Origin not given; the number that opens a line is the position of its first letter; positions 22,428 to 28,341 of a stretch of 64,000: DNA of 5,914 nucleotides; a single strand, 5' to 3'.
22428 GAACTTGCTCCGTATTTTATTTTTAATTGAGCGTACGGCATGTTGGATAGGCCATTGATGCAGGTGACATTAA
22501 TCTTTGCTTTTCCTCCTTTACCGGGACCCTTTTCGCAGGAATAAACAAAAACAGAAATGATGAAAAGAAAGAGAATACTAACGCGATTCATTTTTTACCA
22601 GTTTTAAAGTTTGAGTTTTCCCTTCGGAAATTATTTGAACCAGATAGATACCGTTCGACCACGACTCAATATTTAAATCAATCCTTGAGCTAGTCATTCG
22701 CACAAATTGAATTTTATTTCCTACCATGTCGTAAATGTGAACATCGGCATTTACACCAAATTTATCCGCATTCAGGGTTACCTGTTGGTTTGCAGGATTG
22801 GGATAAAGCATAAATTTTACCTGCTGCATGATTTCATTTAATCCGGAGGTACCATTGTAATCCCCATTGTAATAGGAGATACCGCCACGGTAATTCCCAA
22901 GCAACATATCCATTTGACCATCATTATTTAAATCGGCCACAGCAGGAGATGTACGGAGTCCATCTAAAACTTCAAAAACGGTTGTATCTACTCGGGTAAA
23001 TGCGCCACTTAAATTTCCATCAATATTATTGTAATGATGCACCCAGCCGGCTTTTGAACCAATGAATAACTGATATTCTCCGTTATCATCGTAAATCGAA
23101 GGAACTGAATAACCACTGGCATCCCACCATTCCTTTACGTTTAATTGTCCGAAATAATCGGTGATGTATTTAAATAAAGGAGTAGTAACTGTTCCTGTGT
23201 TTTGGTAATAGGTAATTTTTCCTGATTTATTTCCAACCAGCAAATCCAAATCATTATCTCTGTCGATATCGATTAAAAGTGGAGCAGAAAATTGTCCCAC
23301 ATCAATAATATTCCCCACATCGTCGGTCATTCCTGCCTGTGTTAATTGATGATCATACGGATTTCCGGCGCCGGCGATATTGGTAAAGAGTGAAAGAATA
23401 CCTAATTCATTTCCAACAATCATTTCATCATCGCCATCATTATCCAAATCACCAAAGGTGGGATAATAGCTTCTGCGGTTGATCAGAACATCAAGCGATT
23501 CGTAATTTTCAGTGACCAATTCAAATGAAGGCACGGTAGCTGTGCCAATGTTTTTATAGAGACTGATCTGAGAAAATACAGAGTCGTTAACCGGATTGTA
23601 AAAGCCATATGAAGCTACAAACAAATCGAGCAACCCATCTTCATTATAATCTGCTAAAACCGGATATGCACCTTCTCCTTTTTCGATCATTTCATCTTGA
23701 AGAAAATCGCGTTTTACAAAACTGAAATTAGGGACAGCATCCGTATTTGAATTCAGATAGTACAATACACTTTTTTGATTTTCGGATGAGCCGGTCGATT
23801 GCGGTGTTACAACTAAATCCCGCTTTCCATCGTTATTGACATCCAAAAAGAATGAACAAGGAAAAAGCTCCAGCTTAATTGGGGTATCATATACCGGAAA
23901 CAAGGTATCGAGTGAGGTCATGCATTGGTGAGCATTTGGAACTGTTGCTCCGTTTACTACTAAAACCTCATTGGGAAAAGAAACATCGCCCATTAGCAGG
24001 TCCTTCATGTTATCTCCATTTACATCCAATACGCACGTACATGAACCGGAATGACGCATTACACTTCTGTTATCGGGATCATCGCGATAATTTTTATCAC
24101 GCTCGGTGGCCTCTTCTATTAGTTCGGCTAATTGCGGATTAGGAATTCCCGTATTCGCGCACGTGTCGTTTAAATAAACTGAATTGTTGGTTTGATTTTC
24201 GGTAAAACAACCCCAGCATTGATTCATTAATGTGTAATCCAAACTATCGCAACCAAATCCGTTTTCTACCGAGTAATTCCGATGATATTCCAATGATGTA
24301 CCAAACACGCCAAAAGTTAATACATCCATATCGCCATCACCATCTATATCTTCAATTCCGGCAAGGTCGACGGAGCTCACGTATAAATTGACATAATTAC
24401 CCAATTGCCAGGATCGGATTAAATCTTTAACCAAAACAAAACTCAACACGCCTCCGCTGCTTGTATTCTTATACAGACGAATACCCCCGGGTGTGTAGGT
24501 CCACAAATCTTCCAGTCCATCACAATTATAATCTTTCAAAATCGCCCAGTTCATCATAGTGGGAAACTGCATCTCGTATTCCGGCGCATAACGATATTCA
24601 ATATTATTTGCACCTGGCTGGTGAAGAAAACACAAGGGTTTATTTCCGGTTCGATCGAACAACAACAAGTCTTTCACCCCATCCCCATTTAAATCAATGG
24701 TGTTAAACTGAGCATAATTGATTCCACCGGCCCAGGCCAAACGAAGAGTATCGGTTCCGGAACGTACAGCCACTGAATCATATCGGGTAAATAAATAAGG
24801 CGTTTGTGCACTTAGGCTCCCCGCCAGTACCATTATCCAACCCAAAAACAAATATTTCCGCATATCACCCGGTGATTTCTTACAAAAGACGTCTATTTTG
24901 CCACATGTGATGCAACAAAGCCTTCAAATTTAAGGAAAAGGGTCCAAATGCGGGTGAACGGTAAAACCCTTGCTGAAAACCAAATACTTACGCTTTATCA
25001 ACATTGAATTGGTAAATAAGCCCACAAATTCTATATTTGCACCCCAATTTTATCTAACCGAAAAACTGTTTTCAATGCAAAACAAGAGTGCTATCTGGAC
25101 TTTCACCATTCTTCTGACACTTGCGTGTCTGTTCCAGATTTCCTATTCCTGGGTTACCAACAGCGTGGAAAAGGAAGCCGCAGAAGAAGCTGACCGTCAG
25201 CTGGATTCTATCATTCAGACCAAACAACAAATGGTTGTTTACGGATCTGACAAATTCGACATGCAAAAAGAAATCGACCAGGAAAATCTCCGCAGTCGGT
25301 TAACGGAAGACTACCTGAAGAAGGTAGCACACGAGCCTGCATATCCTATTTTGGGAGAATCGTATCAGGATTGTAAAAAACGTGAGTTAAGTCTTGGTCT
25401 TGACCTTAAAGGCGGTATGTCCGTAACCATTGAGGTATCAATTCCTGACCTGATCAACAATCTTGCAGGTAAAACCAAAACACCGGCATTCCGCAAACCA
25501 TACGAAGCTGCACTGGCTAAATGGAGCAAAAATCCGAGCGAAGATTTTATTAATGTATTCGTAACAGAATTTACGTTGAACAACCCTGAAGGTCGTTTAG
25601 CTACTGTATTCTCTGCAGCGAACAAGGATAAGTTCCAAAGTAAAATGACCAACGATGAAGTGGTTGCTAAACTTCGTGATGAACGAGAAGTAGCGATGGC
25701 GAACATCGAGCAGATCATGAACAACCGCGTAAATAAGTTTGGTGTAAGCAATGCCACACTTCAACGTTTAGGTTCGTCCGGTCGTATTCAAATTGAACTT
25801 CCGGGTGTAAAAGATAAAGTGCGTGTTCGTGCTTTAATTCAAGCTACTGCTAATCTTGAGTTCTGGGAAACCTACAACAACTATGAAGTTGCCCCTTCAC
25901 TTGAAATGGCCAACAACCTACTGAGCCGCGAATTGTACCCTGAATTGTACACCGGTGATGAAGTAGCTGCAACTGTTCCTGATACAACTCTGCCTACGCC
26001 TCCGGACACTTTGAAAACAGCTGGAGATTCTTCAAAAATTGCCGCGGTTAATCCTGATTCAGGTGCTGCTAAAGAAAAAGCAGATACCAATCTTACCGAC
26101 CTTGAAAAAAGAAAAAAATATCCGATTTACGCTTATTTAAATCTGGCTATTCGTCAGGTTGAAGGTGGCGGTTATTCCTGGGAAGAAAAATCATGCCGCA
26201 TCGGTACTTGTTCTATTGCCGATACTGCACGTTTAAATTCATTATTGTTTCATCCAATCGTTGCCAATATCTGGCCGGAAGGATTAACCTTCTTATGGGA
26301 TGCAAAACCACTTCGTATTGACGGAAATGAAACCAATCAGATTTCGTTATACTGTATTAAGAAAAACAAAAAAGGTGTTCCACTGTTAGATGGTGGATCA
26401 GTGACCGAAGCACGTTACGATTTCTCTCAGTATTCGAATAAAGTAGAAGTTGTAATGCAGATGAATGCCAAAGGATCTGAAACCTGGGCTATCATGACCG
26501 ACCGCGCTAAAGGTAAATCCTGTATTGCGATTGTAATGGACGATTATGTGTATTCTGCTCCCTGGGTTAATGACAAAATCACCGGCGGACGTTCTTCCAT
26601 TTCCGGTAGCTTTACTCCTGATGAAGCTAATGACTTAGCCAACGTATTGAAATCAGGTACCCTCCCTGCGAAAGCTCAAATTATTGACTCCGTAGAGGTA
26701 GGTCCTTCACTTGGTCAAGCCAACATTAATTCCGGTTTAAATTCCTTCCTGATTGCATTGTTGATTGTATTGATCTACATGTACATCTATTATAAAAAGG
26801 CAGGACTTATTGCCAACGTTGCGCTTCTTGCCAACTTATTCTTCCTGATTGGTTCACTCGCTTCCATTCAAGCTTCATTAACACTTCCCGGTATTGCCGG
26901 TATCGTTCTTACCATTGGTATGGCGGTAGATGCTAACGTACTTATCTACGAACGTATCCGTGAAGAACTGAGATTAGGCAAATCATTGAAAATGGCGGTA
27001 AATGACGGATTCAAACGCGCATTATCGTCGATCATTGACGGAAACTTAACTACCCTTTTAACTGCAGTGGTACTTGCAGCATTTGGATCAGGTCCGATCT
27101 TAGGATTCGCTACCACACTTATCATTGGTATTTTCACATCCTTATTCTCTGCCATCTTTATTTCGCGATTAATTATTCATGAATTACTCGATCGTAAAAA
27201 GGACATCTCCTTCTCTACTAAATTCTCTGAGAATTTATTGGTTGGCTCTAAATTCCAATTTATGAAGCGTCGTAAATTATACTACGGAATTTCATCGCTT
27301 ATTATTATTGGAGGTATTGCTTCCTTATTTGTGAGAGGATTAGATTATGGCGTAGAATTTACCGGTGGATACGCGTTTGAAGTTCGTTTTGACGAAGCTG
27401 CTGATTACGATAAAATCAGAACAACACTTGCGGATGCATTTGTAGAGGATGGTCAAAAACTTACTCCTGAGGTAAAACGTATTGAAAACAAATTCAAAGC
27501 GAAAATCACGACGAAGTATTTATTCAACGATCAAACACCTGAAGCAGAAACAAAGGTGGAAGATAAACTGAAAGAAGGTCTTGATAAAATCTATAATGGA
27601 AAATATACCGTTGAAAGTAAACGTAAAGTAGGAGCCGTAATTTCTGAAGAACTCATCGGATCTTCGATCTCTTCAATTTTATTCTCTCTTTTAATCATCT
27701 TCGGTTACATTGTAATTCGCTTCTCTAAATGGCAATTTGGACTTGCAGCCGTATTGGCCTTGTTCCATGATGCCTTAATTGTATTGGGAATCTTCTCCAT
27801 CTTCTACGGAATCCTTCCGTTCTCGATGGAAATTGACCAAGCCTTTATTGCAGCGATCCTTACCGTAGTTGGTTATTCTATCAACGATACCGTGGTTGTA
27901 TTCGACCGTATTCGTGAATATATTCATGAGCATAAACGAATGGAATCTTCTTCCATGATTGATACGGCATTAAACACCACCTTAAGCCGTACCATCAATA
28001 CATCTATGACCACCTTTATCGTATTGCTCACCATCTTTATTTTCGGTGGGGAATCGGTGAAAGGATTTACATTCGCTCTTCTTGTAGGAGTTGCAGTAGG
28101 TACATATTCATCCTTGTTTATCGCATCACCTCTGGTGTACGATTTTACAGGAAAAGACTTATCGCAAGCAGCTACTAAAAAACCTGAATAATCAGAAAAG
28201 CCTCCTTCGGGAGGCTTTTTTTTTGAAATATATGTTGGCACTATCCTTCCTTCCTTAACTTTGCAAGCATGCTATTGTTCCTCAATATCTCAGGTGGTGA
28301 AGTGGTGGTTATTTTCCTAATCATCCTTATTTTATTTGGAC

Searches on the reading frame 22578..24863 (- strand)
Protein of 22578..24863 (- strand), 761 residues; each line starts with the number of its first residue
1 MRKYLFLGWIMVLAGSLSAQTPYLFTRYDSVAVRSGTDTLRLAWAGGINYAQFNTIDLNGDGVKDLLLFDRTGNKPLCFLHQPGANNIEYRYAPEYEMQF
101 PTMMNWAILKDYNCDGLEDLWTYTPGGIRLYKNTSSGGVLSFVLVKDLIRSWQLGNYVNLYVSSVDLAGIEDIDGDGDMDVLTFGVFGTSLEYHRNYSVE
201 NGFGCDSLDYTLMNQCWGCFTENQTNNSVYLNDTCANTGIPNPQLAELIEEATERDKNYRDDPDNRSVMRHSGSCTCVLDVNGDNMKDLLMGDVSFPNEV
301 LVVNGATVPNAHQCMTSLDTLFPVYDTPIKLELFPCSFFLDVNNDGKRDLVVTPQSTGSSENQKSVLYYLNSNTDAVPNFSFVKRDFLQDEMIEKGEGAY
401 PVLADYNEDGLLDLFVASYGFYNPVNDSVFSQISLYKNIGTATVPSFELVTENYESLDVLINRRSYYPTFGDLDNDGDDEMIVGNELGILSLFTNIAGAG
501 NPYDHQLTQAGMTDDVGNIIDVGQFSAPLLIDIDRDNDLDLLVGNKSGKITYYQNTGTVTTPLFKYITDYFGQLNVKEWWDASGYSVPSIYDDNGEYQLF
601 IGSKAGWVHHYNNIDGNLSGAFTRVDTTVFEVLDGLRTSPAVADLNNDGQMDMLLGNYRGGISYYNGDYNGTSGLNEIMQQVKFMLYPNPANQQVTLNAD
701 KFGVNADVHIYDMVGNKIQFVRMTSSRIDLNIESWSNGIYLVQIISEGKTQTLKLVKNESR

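Call 59: search_protein_families(library=pfam, proteins=[window:22578-24863:-], max_evalue=0.01)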
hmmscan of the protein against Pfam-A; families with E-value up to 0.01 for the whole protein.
window:22578-24863:- (761 aa): 6 families
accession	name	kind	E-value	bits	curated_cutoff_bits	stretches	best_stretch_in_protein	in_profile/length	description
PF13517.12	FG-GAP_3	-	3.5e-30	104.8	26.9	4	341-416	1-61/61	FG-GAP-like repeat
PF01839.29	FG-GAP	-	4.1e-22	78.1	22.1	1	638-671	3-32/37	FG-GAP repeat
PF18962.6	Por_Secre_tail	-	3.5e-13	50.1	27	1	686-755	1-73/75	Secretion system C-terminal sorting domain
PF16743.10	PliI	-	0.00014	22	27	0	339-361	64-86/123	Periplasmic lysozyme inhibitor of I-type lysozyme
PF23727.1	Beta-prop_FAM234A_B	-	0.00097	18.2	26.4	0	152-307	114-266/467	FAM234A/B beta-propeller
PF14783.12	BBS2_Mid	-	0.0074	16.8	27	0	529-557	3-31/108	Ciliary BBSome complex subunit 2, middle region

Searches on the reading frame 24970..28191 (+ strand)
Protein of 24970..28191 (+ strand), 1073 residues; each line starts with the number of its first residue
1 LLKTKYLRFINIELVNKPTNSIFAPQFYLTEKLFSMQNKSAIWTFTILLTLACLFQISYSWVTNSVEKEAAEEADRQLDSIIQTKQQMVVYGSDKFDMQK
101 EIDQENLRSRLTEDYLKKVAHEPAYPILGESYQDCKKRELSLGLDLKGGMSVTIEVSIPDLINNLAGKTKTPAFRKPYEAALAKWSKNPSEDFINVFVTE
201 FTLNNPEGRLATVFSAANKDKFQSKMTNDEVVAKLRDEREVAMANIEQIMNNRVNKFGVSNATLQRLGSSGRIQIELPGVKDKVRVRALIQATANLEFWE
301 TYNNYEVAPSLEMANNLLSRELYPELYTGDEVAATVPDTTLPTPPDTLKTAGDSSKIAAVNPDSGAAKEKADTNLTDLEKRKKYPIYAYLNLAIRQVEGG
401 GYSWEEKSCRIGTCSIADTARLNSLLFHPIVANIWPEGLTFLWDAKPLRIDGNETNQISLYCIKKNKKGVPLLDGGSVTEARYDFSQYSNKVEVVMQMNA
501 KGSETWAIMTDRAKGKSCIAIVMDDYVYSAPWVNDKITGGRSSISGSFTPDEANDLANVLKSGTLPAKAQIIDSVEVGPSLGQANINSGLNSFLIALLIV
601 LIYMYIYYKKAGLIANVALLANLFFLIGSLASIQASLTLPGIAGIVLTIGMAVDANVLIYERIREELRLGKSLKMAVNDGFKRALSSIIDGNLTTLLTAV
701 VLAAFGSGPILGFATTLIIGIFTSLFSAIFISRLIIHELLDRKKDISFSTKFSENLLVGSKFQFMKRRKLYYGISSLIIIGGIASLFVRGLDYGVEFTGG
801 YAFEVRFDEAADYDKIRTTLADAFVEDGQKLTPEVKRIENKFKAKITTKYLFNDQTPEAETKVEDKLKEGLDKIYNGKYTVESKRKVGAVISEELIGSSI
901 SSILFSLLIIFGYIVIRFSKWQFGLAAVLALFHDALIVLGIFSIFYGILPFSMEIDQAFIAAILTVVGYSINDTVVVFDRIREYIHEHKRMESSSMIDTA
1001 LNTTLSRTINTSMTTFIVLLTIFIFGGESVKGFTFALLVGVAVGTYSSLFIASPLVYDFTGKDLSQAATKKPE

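Call 59: search_protein_families(library=pfam, proteins=[window:24970-28191:+], max_evalue=0.01)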
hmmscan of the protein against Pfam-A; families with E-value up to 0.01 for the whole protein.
window:24970-28191:+ (1073 aa): 6 families
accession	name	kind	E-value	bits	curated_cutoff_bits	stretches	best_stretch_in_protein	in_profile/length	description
PF02355.23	SecD_SecF_C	-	4.6e-84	281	20.5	2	874-1059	9-186/189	Protein export membrane protein SecD/SecF, C-terminal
PF22599.2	SecDF_P1_head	-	2.4e-24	85.8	27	1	470-567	18-114/114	SecDF, P1 head subdomain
PF21760.3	SecD_1st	-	6.3e-16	58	27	1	247-300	5-57/60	Protein translocase subunit SecDF, P1 domain, N-terminal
PF07549.19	Sec_GG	-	4.9e-12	45.4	20.3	1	785-811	2-28/28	SecD/SecF GG Motif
PF00873.25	ACR_tran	-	1.5e-05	23.3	28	1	586-745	330-495/1021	AcrB/AcrD/AcrF family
PF03176.21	MMPL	-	0.00065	19.2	20.5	1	627-728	191-291/333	MMPL family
